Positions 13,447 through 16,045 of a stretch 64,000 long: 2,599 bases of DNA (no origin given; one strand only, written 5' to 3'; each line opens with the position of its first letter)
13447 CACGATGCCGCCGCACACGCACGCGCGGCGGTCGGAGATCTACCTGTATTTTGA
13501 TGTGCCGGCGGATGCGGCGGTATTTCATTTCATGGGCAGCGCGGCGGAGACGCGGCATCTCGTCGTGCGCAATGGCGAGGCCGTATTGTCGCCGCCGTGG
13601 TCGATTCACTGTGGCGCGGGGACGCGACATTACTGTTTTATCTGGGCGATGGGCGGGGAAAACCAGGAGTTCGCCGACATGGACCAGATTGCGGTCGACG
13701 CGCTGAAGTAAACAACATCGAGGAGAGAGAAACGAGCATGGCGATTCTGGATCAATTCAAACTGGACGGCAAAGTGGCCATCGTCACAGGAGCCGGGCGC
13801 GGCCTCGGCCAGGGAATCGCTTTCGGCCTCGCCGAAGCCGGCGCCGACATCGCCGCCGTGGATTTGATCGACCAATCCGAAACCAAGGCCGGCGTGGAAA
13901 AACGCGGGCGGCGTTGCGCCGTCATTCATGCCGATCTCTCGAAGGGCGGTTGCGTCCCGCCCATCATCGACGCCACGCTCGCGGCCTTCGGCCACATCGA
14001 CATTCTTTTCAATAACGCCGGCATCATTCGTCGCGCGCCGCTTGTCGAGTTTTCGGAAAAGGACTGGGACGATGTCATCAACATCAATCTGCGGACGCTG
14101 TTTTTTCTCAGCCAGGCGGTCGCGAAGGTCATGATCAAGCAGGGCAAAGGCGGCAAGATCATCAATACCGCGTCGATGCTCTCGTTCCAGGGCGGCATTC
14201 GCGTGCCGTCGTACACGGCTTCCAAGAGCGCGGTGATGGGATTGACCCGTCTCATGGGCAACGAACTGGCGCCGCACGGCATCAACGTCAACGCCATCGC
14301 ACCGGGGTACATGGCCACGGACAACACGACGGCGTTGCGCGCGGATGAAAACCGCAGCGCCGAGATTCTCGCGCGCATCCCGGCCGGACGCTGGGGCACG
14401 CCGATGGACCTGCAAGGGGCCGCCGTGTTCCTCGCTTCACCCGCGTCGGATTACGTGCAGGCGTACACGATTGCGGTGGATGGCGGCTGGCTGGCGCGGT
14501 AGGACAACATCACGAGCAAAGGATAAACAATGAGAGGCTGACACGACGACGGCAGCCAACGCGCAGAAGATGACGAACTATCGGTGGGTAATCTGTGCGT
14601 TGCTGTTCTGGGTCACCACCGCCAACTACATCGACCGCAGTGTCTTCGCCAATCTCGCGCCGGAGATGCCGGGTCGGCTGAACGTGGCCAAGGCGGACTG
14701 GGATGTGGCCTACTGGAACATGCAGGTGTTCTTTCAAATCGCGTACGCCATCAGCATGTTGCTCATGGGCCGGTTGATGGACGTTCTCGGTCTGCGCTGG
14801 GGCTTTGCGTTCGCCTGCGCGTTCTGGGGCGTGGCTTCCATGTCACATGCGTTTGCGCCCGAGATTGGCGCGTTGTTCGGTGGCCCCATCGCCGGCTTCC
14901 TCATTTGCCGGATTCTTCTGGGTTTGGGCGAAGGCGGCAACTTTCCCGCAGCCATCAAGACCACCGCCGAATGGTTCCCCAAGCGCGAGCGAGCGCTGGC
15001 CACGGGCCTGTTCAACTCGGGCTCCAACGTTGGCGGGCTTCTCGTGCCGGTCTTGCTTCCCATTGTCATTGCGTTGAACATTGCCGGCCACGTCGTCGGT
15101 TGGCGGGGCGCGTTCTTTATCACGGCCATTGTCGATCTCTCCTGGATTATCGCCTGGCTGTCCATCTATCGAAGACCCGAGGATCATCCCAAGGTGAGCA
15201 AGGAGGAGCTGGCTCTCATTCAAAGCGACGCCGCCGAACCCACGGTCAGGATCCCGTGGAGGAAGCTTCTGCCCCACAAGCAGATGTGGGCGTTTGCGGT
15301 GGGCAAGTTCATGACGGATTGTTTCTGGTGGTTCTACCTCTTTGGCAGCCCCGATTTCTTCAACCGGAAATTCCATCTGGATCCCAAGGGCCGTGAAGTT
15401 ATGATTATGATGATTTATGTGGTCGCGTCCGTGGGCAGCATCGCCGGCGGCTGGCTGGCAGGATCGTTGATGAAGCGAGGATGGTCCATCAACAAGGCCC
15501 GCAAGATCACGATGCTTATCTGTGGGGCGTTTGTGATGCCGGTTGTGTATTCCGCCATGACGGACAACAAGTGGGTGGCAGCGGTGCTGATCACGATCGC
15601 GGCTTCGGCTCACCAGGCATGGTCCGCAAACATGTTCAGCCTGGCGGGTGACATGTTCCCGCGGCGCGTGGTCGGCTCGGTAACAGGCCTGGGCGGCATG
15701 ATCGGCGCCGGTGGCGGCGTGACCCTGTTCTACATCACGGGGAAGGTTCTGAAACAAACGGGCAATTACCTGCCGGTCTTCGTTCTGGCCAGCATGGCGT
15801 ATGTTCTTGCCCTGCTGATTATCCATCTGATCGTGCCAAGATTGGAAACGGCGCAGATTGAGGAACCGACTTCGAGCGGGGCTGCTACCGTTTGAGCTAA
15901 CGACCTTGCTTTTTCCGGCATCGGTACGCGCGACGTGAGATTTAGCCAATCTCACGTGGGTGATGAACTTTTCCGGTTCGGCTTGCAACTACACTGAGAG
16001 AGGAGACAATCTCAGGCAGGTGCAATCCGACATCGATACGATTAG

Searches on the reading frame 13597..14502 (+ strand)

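Call 32: search_protein_families(library=pfam, proteins=[window:13597-14502:+], max_evalue=0.0001)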
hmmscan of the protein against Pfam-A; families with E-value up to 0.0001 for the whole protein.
window:13597-14502:+ (301 aa): 3 families
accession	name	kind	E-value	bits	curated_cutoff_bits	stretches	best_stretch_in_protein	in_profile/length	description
PF13561.12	adh_short_C2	-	1.2e-55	189.1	27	1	65-298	1-235/236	Enoyl-(Acyl carrier protein) reductase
PF00106.31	adh_short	-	1.6e-53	181.6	26.6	1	59-251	1-194/195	short chain dehydrogenase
PF08659.16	KR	-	1.9e-06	28.4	22.6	1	61-218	3-161/180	KR domain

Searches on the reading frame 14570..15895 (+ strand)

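Call 32: search_protein_families(library=pfam, proteins=[window:14570-15895:+], max_evalue=0.0001)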
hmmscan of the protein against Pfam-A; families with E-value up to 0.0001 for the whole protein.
window:14570-15895:+ (441 aa): 2 families
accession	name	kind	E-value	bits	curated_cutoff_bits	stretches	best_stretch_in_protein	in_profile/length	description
PF07690.21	MFS_1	-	5.3e-46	157.6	33.4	1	12-384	1-344/347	Major Facilitator Superfamily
PF00083.30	Sugar_tr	-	3.5e-07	29.9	22.3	1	51-197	51-189/452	Sugar (and other) transporter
